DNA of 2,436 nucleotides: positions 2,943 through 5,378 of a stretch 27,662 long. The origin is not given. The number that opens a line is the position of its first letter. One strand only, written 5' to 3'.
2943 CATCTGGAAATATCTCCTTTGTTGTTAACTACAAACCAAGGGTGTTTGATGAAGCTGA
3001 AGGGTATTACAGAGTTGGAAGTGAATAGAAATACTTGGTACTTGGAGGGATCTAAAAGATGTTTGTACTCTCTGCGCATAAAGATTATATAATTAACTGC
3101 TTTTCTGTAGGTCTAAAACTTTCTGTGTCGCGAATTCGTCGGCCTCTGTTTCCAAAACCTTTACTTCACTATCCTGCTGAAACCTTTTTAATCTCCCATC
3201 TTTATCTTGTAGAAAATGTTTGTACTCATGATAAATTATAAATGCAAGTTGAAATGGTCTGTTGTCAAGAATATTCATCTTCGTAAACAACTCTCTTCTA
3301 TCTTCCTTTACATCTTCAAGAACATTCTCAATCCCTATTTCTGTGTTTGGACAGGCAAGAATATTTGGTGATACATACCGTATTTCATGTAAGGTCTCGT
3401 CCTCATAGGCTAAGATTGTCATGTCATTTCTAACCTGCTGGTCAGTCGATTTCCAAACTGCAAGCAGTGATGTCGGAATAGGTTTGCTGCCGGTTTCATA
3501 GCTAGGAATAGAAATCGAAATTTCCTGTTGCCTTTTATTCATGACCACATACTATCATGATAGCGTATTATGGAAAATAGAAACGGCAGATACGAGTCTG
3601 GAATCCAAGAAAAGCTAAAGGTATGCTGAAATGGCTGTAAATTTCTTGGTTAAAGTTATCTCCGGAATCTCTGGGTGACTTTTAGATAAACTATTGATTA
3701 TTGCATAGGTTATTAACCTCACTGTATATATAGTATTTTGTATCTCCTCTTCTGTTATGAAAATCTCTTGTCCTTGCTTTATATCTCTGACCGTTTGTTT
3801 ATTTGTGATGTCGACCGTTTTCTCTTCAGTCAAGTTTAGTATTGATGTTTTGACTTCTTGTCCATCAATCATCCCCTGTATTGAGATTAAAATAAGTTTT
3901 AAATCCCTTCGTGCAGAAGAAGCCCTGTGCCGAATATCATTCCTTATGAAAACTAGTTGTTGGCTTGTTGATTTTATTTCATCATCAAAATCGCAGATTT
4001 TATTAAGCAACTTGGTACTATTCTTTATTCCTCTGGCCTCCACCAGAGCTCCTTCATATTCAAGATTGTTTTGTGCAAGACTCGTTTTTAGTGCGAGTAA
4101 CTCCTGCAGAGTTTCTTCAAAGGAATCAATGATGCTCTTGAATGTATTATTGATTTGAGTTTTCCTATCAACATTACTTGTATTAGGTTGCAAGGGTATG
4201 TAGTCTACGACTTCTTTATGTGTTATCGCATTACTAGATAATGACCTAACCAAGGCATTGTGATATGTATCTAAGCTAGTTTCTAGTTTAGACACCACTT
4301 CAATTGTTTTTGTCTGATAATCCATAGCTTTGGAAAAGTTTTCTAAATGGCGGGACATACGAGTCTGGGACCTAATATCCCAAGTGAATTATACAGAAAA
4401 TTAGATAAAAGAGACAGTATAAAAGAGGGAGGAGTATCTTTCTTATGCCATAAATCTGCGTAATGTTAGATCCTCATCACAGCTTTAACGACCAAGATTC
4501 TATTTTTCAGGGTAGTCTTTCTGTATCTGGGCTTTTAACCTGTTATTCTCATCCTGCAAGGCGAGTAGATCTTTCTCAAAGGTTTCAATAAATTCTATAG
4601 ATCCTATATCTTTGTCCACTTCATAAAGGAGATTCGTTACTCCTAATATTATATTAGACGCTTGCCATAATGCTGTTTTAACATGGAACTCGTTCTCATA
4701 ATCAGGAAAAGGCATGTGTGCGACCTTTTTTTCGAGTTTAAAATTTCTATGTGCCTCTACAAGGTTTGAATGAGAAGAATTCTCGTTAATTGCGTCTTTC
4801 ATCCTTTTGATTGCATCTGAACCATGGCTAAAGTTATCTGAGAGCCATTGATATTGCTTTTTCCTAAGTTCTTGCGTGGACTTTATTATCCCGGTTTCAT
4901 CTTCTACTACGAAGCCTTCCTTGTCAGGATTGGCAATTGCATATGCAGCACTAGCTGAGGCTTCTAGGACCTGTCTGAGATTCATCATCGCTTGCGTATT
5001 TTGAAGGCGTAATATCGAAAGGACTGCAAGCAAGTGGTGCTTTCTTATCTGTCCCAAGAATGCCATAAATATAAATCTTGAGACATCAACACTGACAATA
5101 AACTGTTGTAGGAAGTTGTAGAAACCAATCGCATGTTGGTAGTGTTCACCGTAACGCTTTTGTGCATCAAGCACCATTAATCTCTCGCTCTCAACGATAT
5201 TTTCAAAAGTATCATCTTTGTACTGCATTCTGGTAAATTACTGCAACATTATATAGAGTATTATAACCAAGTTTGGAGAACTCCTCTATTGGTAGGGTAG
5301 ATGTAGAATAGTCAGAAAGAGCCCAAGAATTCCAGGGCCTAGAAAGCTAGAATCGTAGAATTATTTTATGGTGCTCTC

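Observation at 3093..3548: Stand-alone ImmA/IrrE-type zinc peptidase without a visible HTH partner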

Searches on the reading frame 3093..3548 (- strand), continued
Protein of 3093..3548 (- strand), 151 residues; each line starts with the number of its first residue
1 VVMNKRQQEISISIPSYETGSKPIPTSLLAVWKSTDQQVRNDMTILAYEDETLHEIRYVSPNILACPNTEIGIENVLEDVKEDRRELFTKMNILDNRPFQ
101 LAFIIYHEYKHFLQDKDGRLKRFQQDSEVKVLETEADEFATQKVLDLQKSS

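Call 44: fold_search(model_id=the predicted structure, library=pdb)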
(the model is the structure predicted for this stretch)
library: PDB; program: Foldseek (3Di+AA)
matches with E <= 10: 30; with E <= 0.001: 0
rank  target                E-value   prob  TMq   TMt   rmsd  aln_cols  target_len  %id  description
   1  8exs_A                2.8e+00  0.06  0.29  0.10  12.9       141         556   12  Cryo-EM structure of S. aureus BlaR1 F284A mutant (released 2023-01-11)
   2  8slm                  3.3e+00  0.08  0.28  0.19   8.0       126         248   13  Crystal structure of Deinococcus geothermalis PprI (released 2024-03-13)
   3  6d2s                  4.4e+00  0.08  0.34  0.20  10.4       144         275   12  Mycobacterium tuberculosis transcriptional regulator (released 2019-04-17)
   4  8exr_A                4.4e+00  0.03  0.24  0.16  12.8       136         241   18  Cryo-EM structure of S. aureus BlaR1 TM and zinc metalloprotease domain (released 2023-01-11)
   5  6cyy_A                5.0e+00  0.06  0.28  0.16   7.6       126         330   13  Mycobacterium tuberculosis transcriptional regulator (released 2019-04-17)
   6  8exq_A                5.0e+00  0.05  0.32  0.11  11.4       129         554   16  Cryo-EM structure of S. aureus BlaR1 with C1 symmetry (released 2023-01-11)
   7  9qdm_C                5.6e+00  0.05  0.22  0.23  10.1        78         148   17  CRYO-EM STRUCTURE OF THE YEAST RESPIRATORY COMPLEX II WITH THE INHIBITOR BIXAFEN (released 2026-02-11)
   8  9qe2                  6.0e+00  0.02  0.15  0.03  10.6        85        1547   22  Mouse otoferlin (216-1931) in complex with an MSP2N2 lipid nanodisc (30 mol% DOPS, 10 mol% PI(4,5)P2) (released 2025-11-12)
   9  8sln_A                6.3e+00  0.07  0.35  0.24   7.5       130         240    9  Crystal structure of Deinococcus geothermalis PprI complexed with ssDNA (released 2024-03-13)
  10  9mgb_B                6.3e+00  0.04  0.20  0.18  10.6        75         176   15  scFv antibody CL33 bound to R-phycoerythrin (released 2025-08-06)
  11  6cz6_C                6.7e+00  0.10  0.37  0.19   5.7       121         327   10  Mycobacterium tuberculosis transcriptional regulator (released 2019-04-17)
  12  6cyj_A                6.7e+00  0.06  0.33  0.17  10.6       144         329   12  Mycobacterium tuberculosis transcriptional regulator (released 2019-04-17)
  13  8x61_D                7.1e+00  0.04  0.19  0.18  11.4        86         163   15  Cryo-EM structure of ATP-bound FtsE(E163Q)X (released 2024-05-08)
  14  7k7y_E                7.1e+00  0.01  0.19  0.05  23.8       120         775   17  Crystal structure of BoNT/E LC-HN domain in complex with VHH JLE-E9 (released 2020-10-14)
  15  1wvp                  7.6e+00  0.04  0.20  0.20  10.6        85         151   12  Structure of chemically modified myoglobin with distal N-tetrazolyl-histidine E7(64) (released 2005-01-18)
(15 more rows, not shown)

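Call 45: find_related_loci(query=A1, collection=genome_contigs, flank=8000)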
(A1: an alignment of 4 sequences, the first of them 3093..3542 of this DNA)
Query A1 (149 aa) in genome_contigs; peptide patterns used: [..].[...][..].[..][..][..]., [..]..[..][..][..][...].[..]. (x = any residue, [..] = any of these).
502 stretches matched a pattern; 3 encode a relative of the query (tblastn E <= 1e-3); 3 distinct loci.
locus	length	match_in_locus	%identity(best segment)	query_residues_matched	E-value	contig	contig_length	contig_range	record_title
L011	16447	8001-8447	55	1-149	9e-51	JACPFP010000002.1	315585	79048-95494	MAG: Candidatus Dojkabacteria bacterium isolate NC_groundwater_364_Ag_B-0.1um_38_12 GD18-4_B1_scaffold_228564, whole gen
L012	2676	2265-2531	34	55-149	3e-6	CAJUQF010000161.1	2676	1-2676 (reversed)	MAG TPA_asm: uncultured Christensenellaceae bacterium isolate MGBC162832 genome assembly, contig: MGBC162832.161, whole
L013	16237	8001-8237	31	70-146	4e-6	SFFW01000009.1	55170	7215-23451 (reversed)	MAG: Clostridiales bacterium isolate W0P44.015 Contig92, whole genome shotgun sequence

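Call 46: find_related_loci(query=A1, collection=viral_contigs, flank=8000)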
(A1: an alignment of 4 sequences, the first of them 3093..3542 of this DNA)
Query A1 (149 aa) in viral_contigs; peptide patterns used: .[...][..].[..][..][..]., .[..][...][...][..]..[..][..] (x = any residue, [..] = any of these).
310 stretches matched a pattern, but none encodes a relative of the query by tblastn (E <= 1e-3).

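Call 49: search_protein_families(library=pfam, proteins=[L013:7314-8408:+, L013:6974-7318:+], max_evalue=0.1)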
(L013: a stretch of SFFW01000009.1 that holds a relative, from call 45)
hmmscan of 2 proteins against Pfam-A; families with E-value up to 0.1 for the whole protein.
L013:7314-8408:+ (365 aa): 8 families
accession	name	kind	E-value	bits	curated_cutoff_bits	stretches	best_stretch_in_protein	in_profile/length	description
PF01381.28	HTH_3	-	4.5e-09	36.6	23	1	21-73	3-55/55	Helix-turn-helix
PF06114.19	Peptidase_M78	-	7.5e-06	26.2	22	1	254-342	39-122/123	IrrE N-terminal-like domain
PF12844.13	HTH_19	-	0.0026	18.1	30.2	1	26-62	11-47/64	Helix-turn-helix domain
PF13560.12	HTH_31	-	0.026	15.3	27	1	25-67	12-55/64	Helix-turn-helix domain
PF20432.4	Xre-like-HTH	-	0.052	14.3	25.8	1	19-63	15-59/63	Antitoxin Xre-like helix-turn-helix domain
PF13058.12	DUF3920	-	0.063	13.9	27.3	0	260-304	79-119/126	Protein of unknown function (DUF3920)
PF13443.12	HTH_26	-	0.081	13.6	22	0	21-67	4-51/63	Cro/C1-type HTH DNA-binding domain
PF13545.12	HTH_Crp_2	-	0.087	13.2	27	0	25-49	20-44/70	Crp-like helix-turn-helix domain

L013:6974-7318:+ (115 aa): 1 family
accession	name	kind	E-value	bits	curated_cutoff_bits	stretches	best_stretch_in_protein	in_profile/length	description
PF05015.19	HigB-like_toxin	-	0.0015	19.4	27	1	13-78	10-74/91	RelE-like toxin of type II toxin-antitoxin system HigB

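Call 52: find_homologous_proteins(query=L013:7896-8408:+, max_evalue=0.00001)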
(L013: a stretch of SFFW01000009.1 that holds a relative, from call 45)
Query L013:7896-8408:+ (171 aa): 115 proteins with E <= 0.00001 among 143 candidates.
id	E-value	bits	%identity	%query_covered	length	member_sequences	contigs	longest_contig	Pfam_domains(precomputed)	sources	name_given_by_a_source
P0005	2.1e-88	312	80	98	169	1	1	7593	PF06114.20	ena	-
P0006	1.6e-82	293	75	99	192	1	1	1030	PF06114.20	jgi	jgi:Zn-dependent peptidase ImmA (M78 family)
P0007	9.6e-81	287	71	99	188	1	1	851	PF06114.20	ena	-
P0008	2.2e-76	273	90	78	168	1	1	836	PF06114.20,PF10463.16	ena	-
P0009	1.2e-74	268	70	98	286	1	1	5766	PF06114.20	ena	-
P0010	5.0e-74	266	69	98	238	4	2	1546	PF06114.20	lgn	-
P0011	6.6e-74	265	70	98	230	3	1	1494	PF06114.20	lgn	-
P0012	2.4e-73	263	70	98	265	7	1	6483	PF10463.16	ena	-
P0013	5.5e-73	262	69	98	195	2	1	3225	PF06114.20,PF10463.16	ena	-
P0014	8.4e-73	262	69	97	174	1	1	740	PF06114.20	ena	-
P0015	1.3e-72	261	68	100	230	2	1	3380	PF06114.20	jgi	-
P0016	1.7e-72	261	68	98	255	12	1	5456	PF06114.20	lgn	-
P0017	1.8e-72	261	68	98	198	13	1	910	-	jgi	jgi:Zn-dependent peptidase ImmA (M78 family)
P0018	5.6e-72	259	68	98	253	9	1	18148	PF10463.16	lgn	-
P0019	1.2e-71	258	65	99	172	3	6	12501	PF06114.20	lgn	-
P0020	1.5e-71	258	69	97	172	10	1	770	PF10463.16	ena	-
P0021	3.4e-71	256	68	99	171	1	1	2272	PF06114.20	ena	-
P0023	4.3e-71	256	66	99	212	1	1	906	PF06114.20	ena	-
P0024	2.0e-70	254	65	100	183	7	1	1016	PF06114.20,PF10463.16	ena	-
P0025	2.8e-70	253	63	100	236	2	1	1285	PF06114.20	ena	-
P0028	7.5e-70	252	78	84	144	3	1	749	PF06114.20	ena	-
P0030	1.7e-69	251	67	97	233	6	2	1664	PF06114.20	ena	-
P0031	2.7e-69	250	64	98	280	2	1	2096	PF06114.20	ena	-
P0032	3.5e-69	250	68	98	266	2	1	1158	PF06114.20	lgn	-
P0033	1.2e-68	248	65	98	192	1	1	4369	PF06114.20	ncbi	-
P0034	1.9e-68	248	63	98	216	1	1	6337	PF06114.20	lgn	-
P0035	1.9e-68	247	64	98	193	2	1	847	PF06114.20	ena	-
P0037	1.1e-67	245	64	98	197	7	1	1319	PF06114.20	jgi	jgi:Zn-dependent peptidase ImmA (M78 family)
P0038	1.8e-67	244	65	98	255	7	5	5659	PF10463.16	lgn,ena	-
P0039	2.5e-67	244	62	99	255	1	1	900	PF06114.20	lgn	-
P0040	2.4e-65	237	69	88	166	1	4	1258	PF06114.20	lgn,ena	-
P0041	3.3e-65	237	65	93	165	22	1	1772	PF06114.20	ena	-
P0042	8.5e-65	236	61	100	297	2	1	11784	PF06114.20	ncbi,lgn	-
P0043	1.5e-63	232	64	90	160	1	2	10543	PF06114.20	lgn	-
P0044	9.1e-63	229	67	89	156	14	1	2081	PF06114.20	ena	-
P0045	2.7e-62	227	63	91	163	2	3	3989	PF06114.20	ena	-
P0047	1.5e-61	225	59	97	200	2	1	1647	PF06114.20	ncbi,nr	ncbi:MAG: ImmA/IrrE family metallo-endopeptidase, partial [Lachnospiraceae bacterium]|nr:ImmA/IrrE f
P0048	1.7e-61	225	66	89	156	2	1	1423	PF06114.20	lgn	-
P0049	7.9e-60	219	66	84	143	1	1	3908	PF06114.20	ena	-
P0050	8.5e-60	219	67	85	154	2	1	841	PF06114.20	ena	-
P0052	2.3e-58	215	57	99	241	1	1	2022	PF06114.20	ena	-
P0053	3.4e-58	214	68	85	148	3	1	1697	PF06114.20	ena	-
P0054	1.5e-57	212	67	82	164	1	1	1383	PF06114.20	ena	-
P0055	7.2e-57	210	61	89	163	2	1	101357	PF06114.20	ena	-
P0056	2.9e-56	208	59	97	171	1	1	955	PF06114.20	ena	-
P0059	2.1e-54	202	57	95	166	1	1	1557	PF06114.20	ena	-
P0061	7.3e-53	197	55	98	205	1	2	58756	PF06114.20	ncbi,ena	-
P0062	2.5e-52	195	57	94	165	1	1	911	PF06114.20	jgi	-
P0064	2.0e-51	192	56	99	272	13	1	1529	PF06114.20,PF10463.16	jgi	jgi:HTH-type transcriptional regulator/antitoxin HigA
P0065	2.6e-51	192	53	97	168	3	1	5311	PF06114.20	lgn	-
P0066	4.9e-51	191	55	99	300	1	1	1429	PF06114.20,PF10463.16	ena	-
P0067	8.7e-51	190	64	77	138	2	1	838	PF06114.20,PF10463.16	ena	-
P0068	2.6e-50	189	70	73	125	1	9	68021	PF06114.20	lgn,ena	-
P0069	9.8e-49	183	54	98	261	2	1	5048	PF06114.20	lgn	-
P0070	1.4e-48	183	53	99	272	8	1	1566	PF06114.20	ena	-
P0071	3.3e-48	182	54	98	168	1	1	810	PF06114.20,PF10463.16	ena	-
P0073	5.2e-46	175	64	72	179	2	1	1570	PF10463.16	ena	-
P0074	1.6e-45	173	59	80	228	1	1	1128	PF01479.31,PF06114.20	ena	-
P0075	1.9e-45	173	63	80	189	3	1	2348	PF06114.20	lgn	-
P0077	1.5e-44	170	66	70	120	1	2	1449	PF10463.16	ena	-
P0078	8.9e-44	167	50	98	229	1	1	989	PF06114.20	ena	-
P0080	2.0e-42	163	59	74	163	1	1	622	PF06114.20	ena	-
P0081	2.0e-42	163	61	73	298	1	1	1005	PF02629.26,PF06114.20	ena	-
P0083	2.0e-41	160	60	71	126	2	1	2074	PF10463.16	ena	-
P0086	9.3e-41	157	51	97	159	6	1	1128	PF06114.20,PF10463.16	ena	-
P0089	1.4e-39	154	60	67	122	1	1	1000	PF06114.20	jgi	jgi:Zn-dependent peptidase ImmA (M78 family)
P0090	2.1e-39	153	61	66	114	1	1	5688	PF06114.20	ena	-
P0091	5.1e-39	152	62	67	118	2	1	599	PF06114.20,PF10463.16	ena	-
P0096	2.9e-34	136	43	97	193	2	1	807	PF06114.20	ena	-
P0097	6.1e-34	135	65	56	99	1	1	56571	PF10463.16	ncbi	-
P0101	1.0e-29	122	65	52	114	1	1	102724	PF10463.16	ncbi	-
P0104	3.9e-28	116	39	99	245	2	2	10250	PF06114.20,PF10463.16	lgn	-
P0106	1.6e-27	115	38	98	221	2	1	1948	PF06114.20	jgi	-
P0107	1.6e-27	114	55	60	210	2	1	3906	PF06114.20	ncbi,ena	-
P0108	2.7e-27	114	48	70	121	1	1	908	PF06114.20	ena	-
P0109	3.1e-27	114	38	98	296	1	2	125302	PF06114.20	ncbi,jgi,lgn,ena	-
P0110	7.2e-27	112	67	51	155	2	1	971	PF10463.16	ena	-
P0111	1.4e-26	111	42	82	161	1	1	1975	PF06114.20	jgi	jgi:HTH-type transcriptional regulator/antitoxin HigA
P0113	2.3e-25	107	36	97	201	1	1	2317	PF06114.20,PF10463.16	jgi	jgi:HTH-type transcriptional regulator/antitoxin HigA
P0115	2.0e-17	82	42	66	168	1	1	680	PF06114.20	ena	-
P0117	1.8e-14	72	40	71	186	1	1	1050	PF18480.8,PF06114.20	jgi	-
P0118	3.4e-13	68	38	68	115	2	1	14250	PF06114.20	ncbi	-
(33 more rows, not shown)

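Call 67: list_cluster_members(proteins=[P0001, P0002, P0003, P0004])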
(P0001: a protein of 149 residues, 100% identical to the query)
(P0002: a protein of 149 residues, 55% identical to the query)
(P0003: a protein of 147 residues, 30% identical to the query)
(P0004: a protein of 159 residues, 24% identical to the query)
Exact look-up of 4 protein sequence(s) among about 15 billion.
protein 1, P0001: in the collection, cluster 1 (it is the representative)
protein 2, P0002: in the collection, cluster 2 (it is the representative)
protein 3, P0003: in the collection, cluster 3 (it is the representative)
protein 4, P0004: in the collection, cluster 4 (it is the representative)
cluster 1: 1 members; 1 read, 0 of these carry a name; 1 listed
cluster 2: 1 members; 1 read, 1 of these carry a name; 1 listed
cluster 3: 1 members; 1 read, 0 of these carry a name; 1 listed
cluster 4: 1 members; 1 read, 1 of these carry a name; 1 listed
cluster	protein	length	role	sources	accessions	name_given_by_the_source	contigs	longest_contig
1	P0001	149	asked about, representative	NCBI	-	-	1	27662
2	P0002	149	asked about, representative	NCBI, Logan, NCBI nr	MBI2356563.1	hypothetical protein HYV12_00685 [Candidatus Dojkabacteria bacterium] | hypothetical protein [Candidatus Dojkabacteria bacterium]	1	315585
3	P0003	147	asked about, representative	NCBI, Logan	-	-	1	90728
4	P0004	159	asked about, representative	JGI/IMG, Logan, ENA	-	hypothetical protein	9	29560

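Call 93: fold_search(model_id=the predicted structure, library=viral)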
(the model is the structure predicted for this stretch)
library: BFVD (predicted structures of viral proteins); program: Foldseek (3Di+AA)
matches with E <= 10: 97; with E <= 0.001: 0
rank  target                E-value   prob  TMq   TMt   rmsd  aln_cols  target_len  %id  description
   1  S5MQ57                4.6e-02  0.96  0.50  0.46   9.7       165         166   16  Uncharacterized protein [Sinorhizobium phage phiM12]
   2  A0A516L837            1.3e-01  0.54  0.36  0.18   8.0       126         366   14  (no name in the UniProt tables at hand)
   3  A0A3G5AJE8            1.6e-01  0.84  0.42  0.32   5.0       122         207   11  Peptidase M48 domain-containing protein [Sylvanvirus sp.]
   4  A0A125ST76            1.6e-01  0.60  0.33  0.28   6.8       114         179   15  (no name in the UniProt tables at hand)
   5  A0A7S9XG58            1.7e-01  0.54  0.35  0.32  10.0       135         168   15  (no name in the UniProt tables at hand)
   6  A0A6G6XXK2            2.1e-01  0.75  0.44  0.33   6.0       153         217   15  (no name in the UniProt tables at hand)
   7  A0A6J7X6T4            2.1e-01  0.47  0.36  0.35   7.3       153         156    9  Uncharacterized protein [uncultured Caudovirales phage]
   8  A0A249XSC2            5.9e-01  0.41  0.37  0.32   5.0        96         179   19  Uncharacterized protein [Mycobacterium phage Phabba]
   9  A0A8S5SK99            7.0e-01  0.38  0.42  0.41   7.6       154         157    9  Lethal factor [Siphoviridae sp. ctrCN24]
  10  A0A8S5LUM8            7.4e-01  0.09  0.23  0.12  14.2       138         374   10  Minor capsid protein 2 [Siphoviridae sp. ctM3g2]
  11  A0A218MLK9            8.4e-01  0.54  0.44  0.24   4.3       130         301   12  Uncharacterized protein [uncultured virus]
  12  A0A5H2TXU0            8.9e-01  0.28  0.44  0.36   8.7       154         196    8  (no name in the UniProt tables at hand)
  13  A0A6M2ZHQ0            1.2e+00  0.33  0.39  0.50   5.3       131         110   14  Transcriptional regulator of DNA damage repair [Synechococcus phage S-SCSM1]
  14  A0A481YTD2            1.3e+00  0.13  0.32  0.11   8.8       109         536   12  Ubiquitin carboxyl-terminal hydrolase [Marseillevirus LCMAC102]
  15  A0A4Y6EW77            1.8e+00  0.28  0.37  0.61   5.6       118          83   12  Peptidase [Corynebacterium phage Dina]
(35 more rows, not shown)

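Call 95: search_dna_similar(query=window:3093-3542:-, collection=plasmids, mode=protein, max_evalue=1, max_rows=10)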
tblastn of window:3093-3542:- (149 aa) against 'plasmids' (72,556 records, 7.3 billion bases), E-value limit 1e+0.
No match.

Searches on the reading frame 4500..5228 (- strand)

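Call 3: search_protein_families(library=pfam, proteins=[window:4500-5228:-], max_evalue=1)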
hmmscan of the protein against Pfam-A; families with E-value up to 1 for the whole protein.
window:4500-5228:- (242 aa): 2 families
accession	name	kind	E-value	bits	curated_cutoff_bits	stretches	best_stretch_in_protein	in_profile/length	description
PF10241.14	KxDL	-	0.028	15.2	27.2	0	214-241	57-84/86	Uncharacterized conserved protein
PF00028.23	Cadherin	-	0.16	12.8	28.8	1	89-127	26-65/93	Cadherin domain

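Call 5: search_protein_families(library=ncbifam, proteins=[window:4500-5228:-], max_evalue=1)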
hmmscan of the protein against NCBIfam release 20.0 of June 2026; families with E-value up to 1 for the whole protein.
window:4500-5228:- (242 aa): 0 families

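Call 6: search_protein_families(library=padloc, proteins=[window:4500-5228:-], max_evalue=1)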
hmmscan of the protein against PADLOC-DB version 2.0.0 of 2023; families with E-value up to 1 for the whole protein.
window:4500-5228:- (242 aa): 0 families

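Call 7: search_protein_families(library=phrogs, proteins=[window:4500-5228:-], max_evalue=1)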
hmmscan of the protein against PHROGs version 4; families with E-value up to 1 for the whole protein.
window:4500-5228:- (242 aa): 2 families
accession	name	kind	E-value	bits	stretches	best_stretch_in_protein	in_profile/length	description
phrog_19168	-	unknown function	0.15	13.2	1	217-238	28-49/59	-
phrog_37588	-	unknown function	0.21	12.9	0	214-237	44-67/79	-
